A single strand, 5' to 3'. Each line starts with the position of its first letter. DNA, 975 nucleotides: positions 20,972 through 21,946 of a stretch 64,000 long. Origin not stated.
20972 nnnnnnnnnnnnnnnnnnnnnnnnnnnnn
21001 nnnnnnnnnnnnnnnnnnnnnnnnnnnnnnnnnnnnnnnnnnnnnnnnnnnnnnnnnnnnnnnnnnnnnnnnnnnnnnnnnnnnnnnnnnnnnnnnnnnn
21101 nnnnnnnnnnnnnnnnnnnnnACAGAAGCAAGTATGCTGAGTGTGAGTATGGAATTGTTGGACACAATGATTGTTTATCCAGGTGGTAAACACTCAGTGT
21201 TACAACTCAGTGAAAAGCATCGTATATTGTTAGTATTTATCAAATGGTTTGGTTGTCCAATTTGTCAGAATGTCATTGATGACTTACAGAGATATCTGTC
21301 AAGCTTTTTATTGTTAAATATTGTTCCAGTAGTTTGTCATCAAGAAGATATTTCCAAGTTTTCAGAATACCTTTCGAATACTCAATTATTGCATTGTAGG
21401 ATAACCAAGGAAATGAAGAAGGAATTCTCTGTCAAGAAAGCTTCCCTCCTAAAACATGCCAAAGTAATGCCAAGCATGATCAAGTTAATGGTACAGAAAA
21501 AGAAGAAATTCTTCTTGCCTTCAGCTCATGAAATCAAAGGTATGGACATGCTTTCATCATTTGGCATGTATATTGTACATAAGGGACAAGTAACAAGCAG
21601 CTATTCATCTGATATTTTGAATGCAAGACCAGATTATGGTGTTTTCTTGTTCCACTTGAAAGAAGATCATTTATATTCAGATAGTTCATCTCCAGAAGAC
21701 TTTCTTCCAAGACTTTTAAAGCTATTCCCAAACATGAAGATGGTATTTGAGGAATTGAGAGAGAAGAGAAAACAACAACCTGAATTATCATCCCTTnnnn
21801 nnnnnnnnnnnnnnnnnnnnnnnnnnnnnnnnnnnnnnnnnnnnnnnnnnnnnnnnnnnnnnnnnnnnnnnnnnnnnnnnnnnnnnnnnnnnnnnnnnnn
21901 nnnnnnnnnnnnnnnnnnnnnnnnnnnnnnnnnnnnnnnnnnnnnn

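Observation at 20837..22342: Unusual domain combination: thioredoxin-like PRXL2/AhpC-TSA-type CxxC module + RGS domain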

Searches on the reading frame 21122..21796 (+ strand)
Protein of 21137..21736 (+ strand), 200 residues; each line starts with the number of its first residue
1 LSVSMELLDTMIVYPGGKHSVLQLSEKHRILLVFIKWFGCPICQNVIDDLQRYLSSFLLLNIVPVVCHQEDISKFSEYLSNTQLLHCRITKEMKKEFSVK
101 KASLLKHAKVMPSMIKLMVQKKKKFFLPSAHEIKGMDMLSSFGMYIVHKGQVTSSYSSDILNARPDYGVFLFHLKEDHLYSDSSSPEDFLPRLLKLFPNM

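Call 3: search_protein_families(library=pfam, proteins=[window:21137-21736:+], max_evalue=10)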
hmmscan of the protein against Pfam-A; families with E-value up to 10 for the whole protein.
window:21137-21736:+ (200 aa): 3 families
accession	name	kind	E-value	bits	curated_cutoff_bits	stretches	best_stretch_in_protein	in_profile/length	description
PF06053.17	DUF929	-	0.043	13.9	24.6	1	20-66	6-52/205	Domain of unknown function (DUF929)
PF00578.27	AhpC-TSA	-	0.14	12.5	26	1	17-83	16-81/124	AhpC/TSA family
PF22910.1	EDR4-like_1st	-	0.2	11.9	27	1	40-53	7-20/34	Enhanced disease resistance 4-like, N-terminal domain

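Call 9: search_solved_structures(query=A2, max_evalue=10, show_alignments=4)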
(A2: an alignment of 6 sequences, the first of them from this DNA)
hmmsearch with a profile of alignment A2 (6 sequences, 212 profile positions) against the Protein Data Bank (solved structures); distinct sequences matched with E-value up to 10: 0.

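Call 10: search_protein_families(library=pfam, alignment_id=A2, max_evalue=10)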
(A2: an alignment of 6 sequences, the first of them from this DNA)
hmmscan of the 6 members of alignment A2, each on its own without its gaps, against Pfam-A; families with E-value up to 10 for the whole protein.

A. member 1, seq(209 aa): 3 families
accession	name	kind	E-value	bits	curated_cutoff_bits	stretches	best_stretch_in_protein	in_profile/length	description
PF06053.17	DUF929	-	0.046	13.8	24.6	1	17-63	6-52/205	Domain of unknown function (DUF929)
PF00578.27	AhpC-TSA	-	0.16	12.4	26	1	14-80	16-81/124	AhpC/TSA family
PF22910.1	EDR4-like_1st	-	0.2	11.8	27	1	37-50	7-20/34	Enhanced disease resistance 4-like, N-terminal domain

B. families by the number of members that match (of 6 scanned): 6 families
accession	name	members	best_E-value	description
PF00578.27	AhpC-TSA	4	0.013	AhpC/TSA family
PF06053.17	DUF929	3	0.035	Domain of unknown function (DUF929)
PF05184.20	SapB_1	2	0.011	Saposin-like type B, region 1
PF22910.1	EDR4-like_1st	2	0.014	Enhanced disease resistance 4-like, N-terminal domain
PF21038.3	CEP104_N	1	0.19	Centrosomal protein CEP104, N-terminal domain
PF14447.12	Prok-RING_4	1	0.36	Prokaryotic RING finger family 4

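Call 20: search_protein_representatives(alignment_id=A2)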
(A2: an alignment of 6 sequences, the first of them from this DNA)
Query: 6 sequences, 212 profile positions. Proteins with E-value up to 0.001 (for the whole library): 115; up to 1e-10: 39; up to 1e-30: 11. The best 115 are listed.
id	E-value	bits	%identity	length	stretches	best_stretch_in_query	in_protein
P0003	7.5e-114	395.1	-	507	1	2-211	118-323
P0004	1.8e-80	286.1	-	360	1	42-211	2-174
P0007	1.5e-74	266.7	-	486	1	2-211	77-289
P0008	5.2e-73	261.7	-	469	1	2-211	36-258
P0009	6.0e-56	205.9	-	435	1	41-210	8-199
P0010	8.7e-56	205.4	-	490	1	2-209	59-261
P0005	8.6e-51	189.1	-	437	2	4-94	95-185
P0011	3.5e-46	174.0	-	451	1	3-211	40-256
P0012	2.3e-38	148.5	-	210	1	2-99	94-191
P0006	4.9e-32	127.8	-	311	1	134-211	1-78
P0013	3.9e-31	124.9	-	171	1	13-160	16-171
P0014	2.3e-28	115.8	-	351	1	10-199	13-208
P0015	2.8e-27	112.2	-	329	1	12-169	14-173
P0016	6.5e-27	111.0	-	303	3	27-175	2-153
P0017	1.5e-24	103.3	-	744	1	2-209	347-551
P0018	4.3e-24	101.8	-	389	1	3-173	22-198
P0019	5.2e-24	101.5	-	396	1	14-177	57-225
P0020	1.5e-23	100.0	-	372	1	11-191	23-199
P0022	3.0e-22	95.8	-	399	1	12-181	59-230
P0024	9.9e-20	87.6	-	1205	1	10-179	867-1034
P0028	4.3e-16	75.7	-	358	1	9-106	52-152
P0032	5.1e-13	65.6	-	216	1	3-164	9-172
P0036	1.1e-11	61.3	-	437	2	12-72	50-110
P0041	7.3e-11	58.6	-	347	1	13-150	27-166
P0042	1.5e-10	57.6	-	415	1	9-122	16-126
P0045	3.5e-10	56.4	-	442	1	9-172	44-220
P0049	6.8e-09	52.2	-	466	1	4-168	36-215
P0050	7.4e-09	52.1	-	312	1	12-167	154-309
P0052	1.0e-08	51.6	-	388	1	11-166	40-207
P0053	2.0e-08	50.6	-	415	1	4-168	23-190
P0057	4.8e-08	49.4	-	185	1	8-160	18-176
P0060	9.1e-08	48.5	-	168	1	13-167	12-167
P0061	1.3e-07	48.0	-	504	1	3-76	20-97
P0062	1.4e-07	47.8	-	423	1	12-166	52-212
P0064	1.7e-07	47.6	-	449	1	4-77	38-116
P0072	1.4e-06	44.6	-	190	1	2-168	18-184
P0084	3.1e-05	40.2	-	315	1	12-167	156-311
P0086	3.9e-05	39.9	-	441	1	5-167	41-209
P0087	5.0e-05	39.5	-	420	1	13-170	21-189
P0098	1.4e-04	38.1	-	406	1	3-84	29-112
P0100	1.6e-04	37.9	-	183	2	8-46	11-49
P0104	2.7e-04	37.1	-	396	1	6-75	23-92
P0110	4.9e-04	36.3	-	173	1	7-165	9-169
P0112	6.3e-04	35.9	-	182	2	5-64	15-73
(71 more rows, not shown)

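Call 23: search_protein_families(library=pfam, proteins=[P0060, P0050, P0057, P0032, P0014, P0042, P0036, P0018, P0024, P0017], max_evalue=0.1)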
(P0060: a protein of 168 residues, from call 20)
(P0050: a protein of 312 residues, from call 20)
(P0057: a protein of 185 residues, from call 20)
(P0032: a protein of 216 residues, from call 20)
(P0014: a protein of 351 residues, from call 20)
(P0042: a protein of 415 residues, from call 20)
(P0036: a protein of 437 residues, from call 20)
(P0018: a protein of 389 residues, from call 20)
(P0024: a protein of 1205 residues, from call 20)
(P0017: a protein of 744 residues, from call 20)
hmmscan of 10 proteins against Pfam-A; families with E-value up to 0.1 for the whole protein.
P0060 (168 aa): 4 families
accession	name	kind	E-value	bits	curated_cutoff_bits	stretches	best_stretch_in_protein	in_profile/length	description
PF13911.12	AhpC-TSA_2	-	3.8e-08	34.1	27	1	46-152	3-108/114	AhpC/TSA antioxidant enzyme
PF00578.27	AhpC-TSA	-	9e-08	32.5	26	1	11-107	15-113/124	AhpC/TSA family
PF08534.16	Redoxin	-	1.9e-06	28.2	26.6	1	12-110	19-114/148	Redoxin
PF13905.12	Thioredoxin_8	-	0.017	15.9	27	1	24-96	2-77/94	Thioredoxin-like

P0050 (312 aa): 5 families
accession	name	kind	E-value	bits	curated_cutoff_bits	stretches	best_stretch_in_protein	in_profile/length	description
PF00578.27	AhpC-TSA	-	3e-05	24.4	26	1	157-292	18-122/124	AhpC/TSA family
PF13911.12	AhpC-TSA_2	-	0.00012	22.9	27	1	188-294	2-108/114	AhpC/TSA antioxidant enzyme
PF13905.12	Thioredoxin_8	-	0.0029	18.4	27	1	167-244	3-82/94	Thioredoxin-like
PF08611.15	DUF1774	-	0.0047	17.7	23.5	1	36-103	15-78/95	Fungal protein of unknown function (DUF1774)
PF08534.16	Redoxin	-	0.0088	16.3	26.6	1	158-240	22-103/148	Redoxin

P0057 (185 aa): 5 families
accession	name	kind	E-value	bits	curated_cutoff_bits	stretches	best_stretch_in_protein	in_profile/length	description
PF00578.27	AhpC-TSA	-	0.00098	19.5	26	1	33-124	24-105/124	AhpC/TSA family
PF08534.16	Redoxin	-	0.0069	16.6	26.6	0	25-126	17-120/148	Redoxin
PF13911.12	AhpC-TSA_2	-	0.0074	17.1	27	1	57-169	2-111/114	AhpC/TSA antioxidant enzyme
PF11955.13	PORR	-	0.024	14.1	22.3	0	79-131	19-68/326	Plant organelle RNA recognition domain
PF22776.1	K_trans_C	-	0.079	13.2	24.8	0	116-154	51-89/151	K+ potassium transporter C-terminal domain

P0032 (216 aa): 2 families
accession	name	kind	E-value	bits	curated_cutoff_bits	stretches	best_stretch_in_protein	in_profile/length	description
PF00578.27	AhpC-TSA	-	4.2e-06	27.2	26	1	16-113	12-104/124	AhpC/TSA family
PF08534.16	Redoxin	-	0.0022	18.3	26.6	1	15-88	14-84/148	Redoxin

P0014 (351 aa): 4 families
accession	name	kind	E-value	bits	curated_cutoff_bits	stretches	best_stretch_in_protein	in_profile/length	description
PF00615.24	RGS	-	1.6e-17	64.4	23.9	1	231-346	1-115/117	Regulator of G protein signaling domain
PF00578.27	AhpC-TSA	-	0.003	17.9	26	1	19-85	19-84/124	AhpC/TSA family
PF13905.12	Thioredoxin_8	-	0.016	15.9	27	1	28-89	2-64/94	Thioredoxin-like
PF08534.16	Redoxin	-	0.056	13.7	26.6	0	25-85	27-88/148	Redoxin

P0042 (415 aa): 1 family
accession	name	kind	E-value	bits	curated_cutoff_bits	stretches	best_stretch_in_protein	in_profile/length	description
PF00615.24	RGS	-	2.1e-13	51.1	23.9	1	277-392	3-116/117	Regulator of G protein signaling domain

P0036 (437 aa): 3 families
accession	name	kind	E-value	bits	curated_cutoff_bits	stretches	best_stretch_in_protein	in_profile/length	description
PF00615.24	RGS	-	4.7e-15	56.5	23.9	1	313-427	2-115/117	Regulator of G protein signaling domain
PF13911.12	AhpC-TSA_2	-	0.00045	21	27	1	86-215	4-106/114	AhpC/TSA antioxidant enzyme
PF00578.27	AhpC-TSA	-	0.0031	17.9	26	1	53-129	18-93/124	AhpC/TSA family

P0018 (389 aa): 1 family
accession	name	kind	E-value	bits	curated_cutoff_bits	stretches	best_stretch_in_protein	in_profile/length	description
PF00615.24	RGS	-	9.9e-11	42.5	23.9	1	249-375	3-117/117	Regulator of G protein signaling domain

P0024 (1205 aa): 5 families
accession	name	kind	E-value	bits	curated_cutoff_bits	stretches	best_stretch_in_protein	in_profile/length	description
PF12796.13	Ank_2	-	2.5e-20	73.3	27.3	4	597-686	5-90/90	Ankyrin repeats (3 copies)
PF00023.36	Ank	-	1.8e-14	53.5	21.1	1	558-587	3-33/33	Ankyrin repeat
PF13637.12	Ank_4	-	2.4e-12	47.2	22.7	1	598-642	6-50/50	Ankyrin repeats (many copies)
PF13606.12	Ank_3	-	3.6e-09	36.4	22.3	0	622-649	2-29/30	Ankyrin repeat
PF13857.12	Ank_5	-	2.6e-05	24.9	27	0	575-626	1-53/56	Ankyrin repeats (many copies)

P0017 (744 aa): 1 family
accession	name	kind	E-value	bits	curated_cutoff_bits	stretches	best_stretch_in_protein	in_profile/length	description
PF00615.24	RGS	-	1.4e-07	32.3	23.9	1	582-735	2-117/117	Regulator of G protein signaling domain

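Call 25: list_cluster_members(proteins=[P0010, P0011, P0014, P0017, P0018, P0024, P0036, P0042, P0045, P0060])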
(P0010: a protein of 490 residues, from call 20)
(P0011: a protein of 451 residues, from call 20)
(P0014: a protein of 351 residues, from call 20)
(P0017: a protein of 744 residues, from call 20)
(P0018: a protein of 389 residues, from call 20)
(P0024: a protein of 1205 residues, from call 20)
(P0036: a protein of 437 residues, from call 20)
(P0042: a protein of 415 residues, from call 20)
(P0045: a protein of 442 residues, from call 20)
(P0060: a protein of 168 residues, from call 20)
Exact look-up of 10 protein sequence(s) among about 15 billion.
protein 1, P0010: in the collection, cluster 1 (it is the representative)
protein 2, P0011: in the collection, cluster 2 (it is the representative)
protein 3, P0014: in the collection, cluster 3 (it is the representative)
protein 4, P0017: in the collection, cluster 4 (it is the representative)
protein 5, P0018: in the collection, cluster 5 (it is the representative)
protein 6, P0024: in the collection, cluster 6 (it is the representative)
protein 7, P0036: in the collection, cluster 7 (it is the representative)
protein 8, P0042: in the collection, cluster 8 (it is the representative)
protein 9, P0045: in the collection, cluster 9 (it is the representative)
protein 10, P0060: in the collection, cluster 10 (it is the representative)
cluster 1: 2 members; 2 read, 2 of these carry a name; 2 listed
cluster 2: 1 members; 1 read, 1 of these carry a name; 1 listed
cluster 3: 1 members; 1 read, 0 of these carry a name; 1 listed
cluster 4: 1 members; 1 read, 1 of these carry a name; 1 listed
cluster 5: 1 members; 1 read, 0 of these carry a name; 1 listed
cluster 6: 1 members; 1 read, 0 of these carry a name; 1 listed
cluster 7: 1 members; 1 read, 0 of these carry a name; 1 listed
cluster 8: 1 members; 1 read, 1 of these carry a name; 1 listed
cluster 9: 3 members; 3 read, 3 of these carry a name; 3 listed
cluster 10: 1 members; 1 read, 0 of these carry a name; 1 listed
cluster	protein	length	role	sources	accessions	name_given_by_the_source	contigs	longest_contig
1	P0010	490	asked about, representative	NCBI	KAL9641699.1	hypothetical protein ABK040_013203 [Willaertia magna]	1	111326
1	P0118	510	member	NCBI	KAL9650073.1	hypothetical protein ABK040_016395 [Willaertia magna]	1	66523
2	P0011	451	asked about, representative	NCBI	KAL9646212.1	hypothetical protein ABK040_008085 [Willaertia magna]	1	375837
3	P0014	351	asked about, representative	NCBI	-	-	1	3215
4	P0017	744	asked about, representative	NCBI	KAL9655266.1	hypothetical protein ABK040_009040 [Willaertia magna]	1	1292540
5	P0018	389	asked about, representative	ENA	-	-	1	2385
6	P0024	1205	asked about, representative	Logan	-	-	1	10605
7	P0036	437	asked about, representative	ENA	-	-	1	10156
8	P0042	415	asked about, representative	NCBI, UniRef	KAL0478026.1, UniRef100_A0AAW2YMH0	hypothetical protein AKO1_005337 [Acrasis kona] | RGS domain-containing protein n=1 Tax=Acrasis kona TaxID=1008807 RepID=A0AAW2YMH0_9EUKA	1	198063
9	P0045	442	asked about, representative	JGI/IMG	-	hypothetical protein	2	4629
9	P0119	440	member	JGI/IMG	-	hypothetical protein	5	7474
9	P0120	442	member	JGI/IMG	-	hypothetical protein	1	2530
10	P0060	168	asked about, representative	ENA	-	-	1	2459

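Call 30: find_homologous_proteins(query=A2, max_evalue=0.001)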
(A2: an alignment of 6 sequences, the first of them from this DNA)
Query A2 (6 sequences) (209 aa, profile of the alignment): 3 proteins with E <= 0.001 among 1468 candidates.
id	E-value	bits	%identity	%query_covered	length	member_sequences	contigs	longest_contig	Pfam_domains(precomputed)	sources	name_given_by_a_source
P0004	5.5e-80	286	47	78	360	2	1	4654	PF00615.25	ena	-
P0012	7.1e-38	149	56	47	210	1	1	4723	-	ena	-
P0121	9.2e-32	129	35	87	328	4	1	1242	PF00615.25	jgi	-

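Call 41: search_solved_structures(query=P0015, max_evalue=0.001, show_alignments=2)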
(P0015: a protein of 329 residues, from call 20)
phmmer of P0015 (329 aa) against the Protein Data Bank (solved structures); distinct sequences matched with E-value up to 0.001: 26.
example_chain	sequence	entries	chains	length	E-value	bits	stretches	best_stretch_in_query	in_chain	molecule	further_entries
1zv4_X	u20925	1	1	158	4.5e-08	36.1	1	227-328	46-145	Regulator of G-protein signaling 17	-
6am3_X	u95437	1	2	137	6e-08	35.7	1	227-328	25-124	Regulator of G-protein signaling 17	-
5do9_B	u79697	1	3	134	1.1e-07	34.8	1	230-329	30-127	Regulator of G-protein signaling 8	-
2ode_B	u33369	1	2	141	1.3e-07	34.5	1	230-329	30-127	Regulator of G-protein signaling 8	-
2ihd_A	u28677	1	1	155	1.7e-07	34.2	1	230-329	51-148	Regulator of G-protein signaling 8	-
4igu_A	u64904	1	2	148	2.8e-06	30.2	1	220-328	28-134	CG5036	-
2bv1_A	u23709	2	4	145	3.8e-06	29.8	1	211-327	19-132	REGULATOR OF G-PROTEIN SIGNALLING 1 | Regulator of G-protein signaling 1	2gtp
2d9j_A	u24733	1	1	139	4.4e-06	29.6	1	205-327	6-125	Regulator of G-protein signalling 7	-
2ik8_B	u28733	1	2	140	1.1e-05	28.3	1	230-327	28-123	Regulator of G-protein signaling 16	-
2bt2_A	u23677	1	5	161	1.6e-05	27.7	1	230-327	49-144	REGULATOR OF G-PROTEIN SIGNALING 16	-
2a72_A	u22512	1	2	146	1.8e-05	27.5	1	215-327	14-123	Regulator of G-protein signalling 7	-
1ezt_A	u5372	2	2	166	2.1e-05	27.3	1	219-328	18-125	REGULATOR OF G-PROTEIN SIGNALING 4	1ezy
1cmz_A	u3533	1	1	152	2.1e-05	27.3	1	223-328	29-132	PROTEIN (GAIP (G-ALPHA INTERACTING) PROTEIN)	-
1agr_E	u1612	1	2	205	3.5e-05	26.6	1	219-328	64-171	RGS4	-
2crp_A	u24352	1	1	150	4.2e-05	26.3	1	218-327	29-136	Regulator of G-protein signaling 5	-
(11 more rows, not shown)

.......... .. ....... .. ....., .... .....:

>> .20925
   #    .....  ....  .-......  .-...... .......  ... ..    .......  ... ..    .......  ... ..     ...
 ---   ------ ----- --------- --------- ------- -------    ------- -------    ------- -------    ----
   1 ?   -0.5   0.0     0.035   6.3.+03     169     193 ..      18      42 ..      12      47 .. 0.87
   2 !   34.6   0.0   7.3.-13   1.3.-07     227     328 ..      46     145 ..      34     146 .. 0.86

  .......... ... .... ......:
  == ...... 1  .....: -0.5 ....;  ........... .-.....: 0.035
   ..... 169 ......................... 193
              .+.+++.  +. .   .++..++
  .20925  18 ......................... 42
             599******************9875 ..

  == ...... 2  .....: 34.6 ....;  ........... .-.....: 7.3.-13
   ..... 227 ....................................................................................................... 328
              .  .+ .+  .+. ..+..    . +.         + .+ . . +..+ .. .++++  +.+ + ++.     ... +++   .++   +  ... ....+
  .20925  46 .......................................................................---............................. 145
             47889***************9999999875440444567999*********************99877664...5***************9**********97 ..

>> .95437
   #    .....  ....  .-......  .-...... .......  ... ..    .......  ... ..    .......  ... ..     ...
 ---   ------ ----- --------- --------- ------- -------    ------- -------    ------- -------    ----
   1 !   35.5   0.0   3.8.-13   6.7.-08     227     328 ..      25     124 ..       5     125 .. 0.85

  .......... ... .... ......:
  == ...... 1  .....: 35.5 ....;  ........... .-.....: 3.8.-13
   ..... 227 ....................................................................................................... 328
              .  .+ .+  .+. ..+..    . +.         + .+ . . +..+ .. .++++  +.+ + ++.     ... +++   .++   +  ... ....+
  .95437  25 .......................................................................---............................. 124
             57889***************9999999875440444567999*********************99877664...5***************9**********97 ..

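Call 44: list_cluster_members(proteins=[P0015, P0016, P0019, P0020, P0022, P0028, P0041, P0052, P0061, P0049])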
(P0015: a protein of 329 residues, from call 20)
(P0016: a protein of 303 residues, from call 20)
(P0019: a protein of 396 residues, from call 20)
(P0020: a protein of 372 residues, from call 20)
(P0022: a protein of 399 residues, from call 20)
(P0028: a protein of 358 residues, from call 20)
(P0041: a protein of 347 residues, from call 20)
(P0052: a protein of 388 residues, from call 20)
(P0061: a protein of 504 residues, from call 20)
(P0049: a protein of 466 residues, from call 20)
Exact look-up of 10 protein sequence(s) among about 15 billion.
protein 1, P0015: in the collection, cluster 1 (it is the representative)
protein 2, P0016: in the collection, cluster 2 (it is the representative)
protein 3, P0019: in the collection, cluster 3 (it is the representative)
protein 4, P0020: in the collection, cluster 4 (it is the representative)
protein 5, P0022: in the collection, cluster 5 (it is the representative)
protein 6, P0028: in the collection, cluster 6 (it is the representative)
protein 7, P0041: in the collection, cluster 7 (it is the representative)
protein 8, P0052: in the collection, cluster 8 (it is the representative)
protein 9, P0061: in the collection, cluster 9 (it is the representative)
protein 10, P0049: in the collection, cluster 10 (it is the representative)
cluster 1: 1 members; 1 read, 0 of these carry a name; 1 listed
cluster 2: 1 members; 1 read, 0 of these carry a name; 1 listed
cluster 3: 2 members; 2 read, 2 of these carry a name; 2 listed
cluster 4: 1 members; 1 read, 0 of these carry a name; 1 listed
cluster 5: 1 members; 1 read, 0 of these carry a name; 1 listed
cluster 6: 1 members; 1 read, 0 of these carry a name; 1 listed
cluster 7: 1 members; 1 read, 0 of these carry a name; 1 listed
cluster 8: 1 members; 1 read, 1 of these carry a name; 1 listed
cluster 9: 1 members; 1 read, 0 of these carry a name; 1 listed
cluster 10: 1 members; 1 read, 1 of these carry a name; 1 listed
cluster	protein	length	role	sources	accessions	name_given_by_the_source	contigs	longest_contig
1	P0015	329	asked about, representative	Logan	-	-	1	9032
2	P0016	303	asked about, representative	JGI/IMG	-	-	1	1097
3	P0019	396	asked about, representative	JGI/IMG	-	hypothetical protein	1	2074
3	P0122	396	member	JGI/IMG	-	hypothetical protein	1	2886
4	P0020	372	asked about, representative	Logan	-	-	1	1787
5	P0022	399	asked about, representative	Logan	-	-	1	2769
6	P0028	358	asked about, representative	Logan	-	-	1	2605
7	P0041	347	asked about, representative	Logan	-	-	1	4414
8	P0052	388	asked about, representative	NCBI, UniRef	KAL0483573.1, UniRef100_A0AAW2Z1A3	regulator of G-protein signaling [Acrasis kona] | Regulator of G-protein signaling n=1 Tax=Acrasis kona TaxID=1008807 RepID=A0AAW2Z1A3_9EUKA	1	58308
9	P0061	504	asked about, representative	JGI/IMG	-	-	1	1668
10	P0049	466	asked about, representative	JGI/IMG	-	hypothetical protein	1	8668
